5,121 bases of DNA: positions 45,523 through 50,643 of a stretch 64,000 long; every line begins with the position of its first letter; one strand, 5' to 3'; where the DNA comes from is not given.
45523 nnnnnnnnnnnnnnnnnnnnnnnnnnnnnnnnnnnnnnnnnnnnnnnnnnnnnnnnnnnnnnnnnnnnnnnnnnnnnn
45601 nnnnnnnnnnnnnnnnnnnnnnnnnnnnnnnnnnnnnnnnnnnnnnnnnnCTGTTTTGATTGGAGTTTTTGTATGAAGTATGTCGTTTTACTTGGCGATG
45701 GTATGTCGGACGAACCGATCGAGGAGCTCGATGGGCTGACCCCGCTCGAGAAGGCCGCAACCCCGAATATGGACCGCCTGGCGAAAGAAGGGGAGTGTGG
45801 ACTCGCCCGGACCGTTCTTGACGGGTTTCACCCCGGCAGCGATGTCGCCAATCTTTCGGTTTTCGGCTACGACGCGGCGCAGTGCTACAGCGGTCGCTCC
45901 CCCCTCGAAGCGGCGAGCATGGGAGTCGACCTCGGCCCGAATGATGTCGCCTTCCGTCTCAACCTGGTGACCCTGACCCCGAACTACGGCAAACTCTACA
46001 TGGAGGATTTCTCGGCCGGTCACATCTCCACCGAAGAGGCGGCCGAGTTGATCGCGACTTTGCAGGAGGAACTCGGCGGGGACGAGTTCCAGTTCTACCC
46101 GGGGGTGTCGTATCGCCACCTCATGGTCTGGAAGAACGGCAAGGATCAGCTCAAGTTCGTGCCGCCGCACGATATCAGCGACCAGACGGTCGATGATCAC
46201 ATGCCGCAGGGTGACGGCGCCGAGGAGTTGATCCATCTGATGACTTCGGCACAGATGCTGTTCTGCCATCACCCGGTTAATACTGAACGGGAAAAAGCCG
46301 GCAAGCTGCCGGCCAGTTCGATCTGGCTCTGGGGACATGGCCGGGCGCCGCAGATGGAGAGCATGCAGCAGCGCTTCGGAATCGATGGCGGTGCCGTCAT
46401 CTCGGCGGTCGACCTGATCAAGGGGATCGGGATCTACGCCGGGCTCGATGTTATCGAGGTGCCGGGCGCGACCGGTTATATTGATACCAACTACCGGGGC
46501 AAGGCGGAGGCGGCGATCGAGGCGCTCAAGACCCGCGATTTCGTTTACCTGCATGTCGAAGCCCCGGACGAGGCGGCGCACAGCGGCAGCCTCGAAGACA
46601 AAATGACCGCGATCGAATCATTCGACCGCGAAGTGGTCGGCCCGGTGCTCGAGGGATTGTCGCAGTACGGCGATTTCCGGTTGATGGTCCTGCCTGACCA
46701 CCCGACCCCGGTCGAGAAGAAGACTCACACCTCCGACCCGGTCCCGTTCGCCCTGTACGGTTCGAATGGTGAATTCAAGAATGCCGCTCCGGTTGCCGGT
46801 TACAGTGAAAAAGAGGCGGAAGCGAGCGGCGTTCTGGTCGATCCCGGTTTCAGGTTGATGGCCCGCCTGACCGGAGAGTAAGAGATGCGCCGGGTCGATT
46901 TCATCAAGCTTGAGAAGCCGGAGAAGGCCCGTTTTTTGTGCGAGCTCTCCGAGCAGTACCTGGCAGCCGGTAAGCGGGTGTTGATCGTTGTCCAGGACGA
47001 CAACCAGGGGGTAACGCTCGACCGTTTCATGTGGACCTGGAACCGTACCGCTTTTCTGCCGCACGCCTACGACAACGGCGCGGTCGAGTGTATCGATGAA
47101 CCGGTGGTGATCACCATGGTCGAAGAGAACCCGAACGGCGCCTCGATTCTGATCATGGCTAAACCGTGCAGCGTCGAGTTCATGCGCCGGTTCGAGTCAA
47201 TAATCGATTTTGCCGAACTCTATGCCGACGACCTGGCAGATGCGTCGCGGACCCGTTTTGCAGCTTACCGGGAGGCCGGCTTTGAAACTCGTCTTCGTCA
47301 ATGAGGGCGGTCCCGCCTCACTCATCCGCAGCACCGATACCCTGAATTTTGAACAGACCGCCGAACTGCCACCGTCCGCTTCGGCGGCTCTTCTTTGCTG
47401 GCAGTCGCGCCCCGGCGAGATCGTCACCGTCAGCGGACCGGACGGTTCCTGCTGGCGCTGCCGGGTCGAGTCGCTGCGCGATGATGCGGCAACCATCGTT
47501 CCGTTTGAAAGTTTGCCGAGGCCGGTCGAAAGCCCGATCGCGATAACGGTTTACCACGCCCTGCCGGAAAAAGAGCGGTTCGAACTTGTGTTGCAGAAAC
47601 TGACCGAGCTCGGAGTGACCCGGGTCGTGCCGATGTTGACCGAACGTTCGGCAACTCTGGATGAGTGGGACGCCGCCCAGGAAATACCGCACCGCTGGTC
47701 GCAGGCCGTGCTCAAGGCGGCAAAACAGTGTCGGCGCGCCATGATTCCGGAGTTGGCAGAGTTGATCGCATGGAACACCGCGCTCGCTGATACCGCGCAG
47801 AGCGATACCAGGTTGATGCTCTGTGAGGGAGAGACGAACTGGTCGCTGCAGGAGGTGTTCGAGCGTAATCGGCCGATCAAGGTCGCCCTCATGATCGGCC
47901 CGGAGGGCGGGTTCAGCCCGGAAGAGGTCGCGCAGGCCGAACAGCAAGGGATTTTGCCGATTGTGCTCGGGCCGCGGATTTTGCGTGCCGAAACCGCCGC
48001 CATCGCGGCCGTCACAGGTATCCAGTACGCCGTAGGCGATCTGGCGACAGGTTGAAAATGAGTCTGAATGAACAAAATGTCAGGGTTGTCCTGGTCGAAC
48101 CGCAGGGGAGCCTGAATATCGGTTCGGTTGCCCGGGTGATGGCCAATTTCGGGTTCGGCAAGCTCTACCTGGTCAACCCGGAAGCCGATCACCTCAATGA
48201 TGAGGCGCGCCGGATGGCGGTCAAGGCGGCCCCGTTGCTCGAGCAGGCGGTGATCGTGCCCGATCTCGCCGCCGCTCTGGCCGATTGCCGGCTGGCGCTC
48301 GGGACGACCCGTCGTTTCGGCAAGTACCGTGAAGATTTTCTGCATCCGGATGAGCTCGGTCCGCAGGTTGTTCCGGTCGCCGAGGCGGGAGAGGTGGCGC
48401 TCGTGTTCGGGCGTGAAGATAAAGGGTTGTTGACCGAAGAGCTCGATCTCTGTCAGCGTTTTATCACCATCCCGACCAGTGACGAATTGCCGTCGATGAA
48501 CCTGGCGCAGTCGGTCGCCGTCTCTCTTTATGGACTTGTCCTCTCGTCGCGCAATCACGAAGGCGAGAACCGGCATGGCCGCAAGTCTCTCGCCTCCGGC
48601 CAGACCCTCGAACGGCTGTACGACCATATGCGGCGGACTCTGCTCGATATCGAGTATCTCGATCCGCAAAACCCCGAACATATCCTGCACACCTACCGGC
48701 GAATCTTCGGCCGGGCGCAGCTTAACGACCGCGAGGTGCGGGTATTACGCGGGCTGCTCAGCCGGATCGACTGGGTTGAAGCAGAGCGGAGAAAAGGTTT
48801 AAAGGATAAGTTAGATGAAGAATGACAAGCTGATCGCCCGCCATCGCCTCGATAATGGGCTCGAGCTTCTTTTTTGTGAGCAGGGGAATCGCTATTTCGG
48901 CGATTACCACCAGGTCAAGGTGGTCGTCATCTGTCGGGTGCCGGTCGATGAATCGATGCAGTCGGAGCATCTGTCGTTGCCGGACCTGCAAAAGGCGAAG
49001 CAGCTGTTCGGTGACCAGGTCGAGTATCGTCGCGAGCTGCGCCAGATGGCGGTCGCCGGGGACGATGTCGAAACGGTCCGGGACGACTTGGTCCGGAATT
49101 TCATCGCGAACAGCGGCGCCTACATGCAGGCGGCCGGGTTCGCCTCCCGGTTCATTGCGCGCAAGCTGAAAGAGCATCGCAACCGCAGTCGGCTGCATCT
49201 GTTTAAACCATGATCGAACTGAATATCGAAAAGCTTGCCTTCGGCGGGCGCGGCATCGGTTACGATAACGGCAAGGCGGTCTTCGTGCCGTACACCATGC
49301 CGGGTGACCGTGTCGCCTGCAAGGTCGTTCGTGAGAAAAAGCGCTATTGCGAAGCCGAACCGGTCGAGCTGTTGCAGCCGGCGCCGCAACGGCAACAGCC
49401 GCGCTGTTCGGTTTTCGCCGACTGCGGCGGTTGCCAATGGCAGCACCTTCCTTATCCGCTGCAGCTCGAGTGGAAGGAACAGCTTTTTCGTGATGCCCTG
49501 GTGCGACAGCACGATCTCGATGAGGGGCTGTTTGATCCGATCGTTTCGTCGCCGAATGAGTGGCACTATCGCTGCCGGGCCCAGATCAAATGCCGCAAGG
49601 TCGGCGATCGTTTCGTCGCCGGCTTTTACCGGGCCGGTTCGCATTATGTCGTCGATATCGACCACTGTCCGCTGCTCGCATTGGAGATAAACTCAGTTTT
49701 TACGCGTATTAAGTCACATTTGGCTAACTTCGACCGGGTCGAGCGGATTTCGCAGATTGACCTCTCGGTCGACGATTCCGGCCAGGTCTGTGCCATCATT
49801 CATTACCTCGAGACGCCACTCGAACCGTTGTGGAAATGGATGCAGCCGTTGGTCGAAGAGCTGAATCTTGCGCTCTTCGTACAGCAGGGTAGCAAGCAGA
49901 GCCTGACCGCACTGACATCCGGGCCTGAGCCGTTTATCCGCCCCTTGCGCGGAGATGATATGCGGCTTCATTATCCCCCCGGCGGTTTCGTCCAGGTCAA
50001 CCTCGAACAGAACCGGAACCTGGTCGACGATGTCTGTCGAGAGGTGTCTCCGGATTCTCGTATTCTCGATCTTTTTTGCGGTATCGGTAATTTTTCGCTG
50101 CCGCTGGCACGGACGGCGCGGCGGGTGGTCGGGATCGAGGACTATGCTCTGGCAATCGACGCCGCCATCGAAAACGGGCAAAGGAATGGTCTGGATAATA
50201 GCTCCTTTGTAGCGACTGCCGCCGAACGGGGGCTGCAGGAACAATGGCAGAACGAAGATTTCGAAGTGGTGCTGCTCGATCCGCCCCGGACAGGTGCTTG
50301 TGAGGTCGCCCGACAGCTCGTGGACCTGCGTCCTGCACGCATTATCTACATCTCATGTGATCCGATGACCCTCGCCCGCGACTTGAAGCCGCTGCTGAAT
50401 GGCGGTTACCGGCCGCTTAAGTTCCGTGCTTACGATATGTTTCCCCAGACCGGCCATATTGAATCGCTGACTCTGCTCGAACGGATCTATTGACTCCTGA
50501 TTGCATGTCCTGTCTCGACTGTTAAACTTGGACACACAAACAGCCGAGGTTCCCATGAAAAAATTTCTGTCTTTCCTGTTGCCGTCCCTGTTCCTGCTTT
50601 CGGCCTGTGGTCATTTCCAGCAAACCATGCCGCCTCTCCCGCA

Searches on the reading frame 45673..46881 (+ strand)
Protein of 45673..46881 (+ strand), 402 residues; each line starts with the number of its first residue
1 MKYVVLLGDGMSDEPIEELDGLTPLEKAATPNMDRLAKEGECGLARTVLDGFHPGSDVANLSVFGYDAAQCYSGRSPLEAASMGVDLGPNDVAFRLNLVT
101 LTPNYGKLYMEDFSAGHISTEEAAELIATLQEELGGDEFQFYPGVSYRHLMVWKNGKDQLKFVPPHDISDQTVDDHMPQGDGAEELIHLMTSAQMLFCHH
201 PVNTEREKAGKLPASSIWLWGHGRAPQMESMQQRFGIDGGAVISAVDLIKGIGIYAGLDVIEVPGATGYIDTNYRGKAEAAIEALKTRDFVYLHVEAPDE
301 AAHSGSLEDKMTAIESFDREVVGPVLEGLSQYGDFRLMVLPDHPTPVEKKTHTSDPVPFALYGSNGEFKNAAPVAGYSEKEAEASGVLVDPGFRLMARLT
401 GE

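Call 27: search_protein_families(library=pfam, proteins=[window:45673-46881:+], max_evalue=0.1)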
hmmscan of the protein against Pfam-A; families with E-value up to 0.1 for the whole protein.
window:45673-46881:+ (402 aa): 3 families
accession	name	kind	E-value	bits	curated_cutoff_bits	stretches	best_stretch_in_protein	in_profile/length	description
PF10143.14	PhosphMutase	-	6e-61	205.7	21.5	1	37-203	1-170/170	2,3-bisphosphoglycerate-independent phosphoglycerate mutase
PF01676.23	Metalloenzyme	-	2.4e-43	148.9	24.3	1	1-366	1-225/252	Metalloenzyme superfamily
PF22746.1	SHOCT-like_DUF2089-C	-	0.042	13.9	27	0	116-133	13-30/32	SHOCT-like domain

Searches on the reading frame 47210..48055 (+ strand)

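Call 41: search_protein_families(library=pfam, proteins=[window:47210-48055:+], max_evalue=0.000001)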
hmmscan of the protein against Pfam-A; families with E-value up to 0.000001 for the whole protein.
window:47210-48055:+ (281 aa): 1 family
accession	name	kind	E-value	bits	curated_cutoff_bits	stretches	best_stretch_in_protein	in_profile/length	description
PF04452.19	Methyltrans_RNA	-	6.2e-46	156.4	23.9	1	107-271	2-164/165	RNA methyltransferase domain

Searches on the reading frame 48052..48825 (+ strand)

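Call 41: search_protein_families(library=pfam, proteins=[window:48052-48825:+], max_evalue=0.000001)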
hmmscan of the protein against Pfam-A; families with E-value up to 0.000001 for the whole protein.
window:48052-48825:+ (257 aa): 1 family
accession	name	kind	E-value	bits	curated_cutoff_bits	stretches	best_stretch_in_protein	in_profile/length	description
PF00588.24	SpoU_methylase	-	3.8e-30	105.3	29.7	1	10-160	2-142/142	SpoU rRNA Methylase family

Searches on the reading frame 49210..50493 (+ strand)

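Call 27: search_protein_families(library=pfam, proteins=[window:49210-50493:+], max_evalue=0.1)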
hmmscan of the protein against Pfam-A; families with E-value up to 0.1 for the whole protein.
window:49210-50493:+ (427 aa): 11 families
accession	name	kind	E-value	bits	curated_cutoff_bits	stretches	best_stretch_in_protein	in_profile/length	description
PF05958.17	tRNA_U5-meth_tr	-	2e-29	103.2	23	1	85-425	5-356/357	tRNA (Uracil-5-)-methyltransferase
PF13847.12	Methyltransf_31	-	8.1e-10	39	27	1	282-357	4-81/145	Methyltransferase domain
PF01938.26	TRAM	-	4.5e-09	36.5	21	1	2-52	8-61/61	TRAM domain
PF03602.21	Cons_hypoth95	-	1.3e-07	31.9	24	1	275-362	35-125/182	Conserved hypothetical protein 95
PF05175.20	MTS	-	1.8e-06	28.1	23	1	279-360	30-108/170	Methyltransferase small domain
PF02475.24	TRM5-TYW2_MTfase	-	8.7e-06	26.2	28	1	274-341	29-98/164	TRM5/TYW2 methyltransferase domain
PF13649.12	Methyltransf_25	-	1.9e-05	25.7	27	1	285-355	1-69/97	Methyltransferase domain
PF09445.16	Methyltransf_15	-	0.0035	17.4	22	1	284-364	3-85/165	RNA cap guanine-N2 methyltransferase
PF08241.18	Methyltransf_11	-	0.0084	17.2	21.2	1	286-355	1-65/95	Methyltransferase domain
PF06325.19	PrmA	-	0.015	15.2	22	1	279-354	159-230/296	Ribosomal protein L11 methyltransferase (PrmA)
PF07021.18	MetW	-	0.04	14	21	0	275-356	7-81/193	Methionine biosynthesis protein MetW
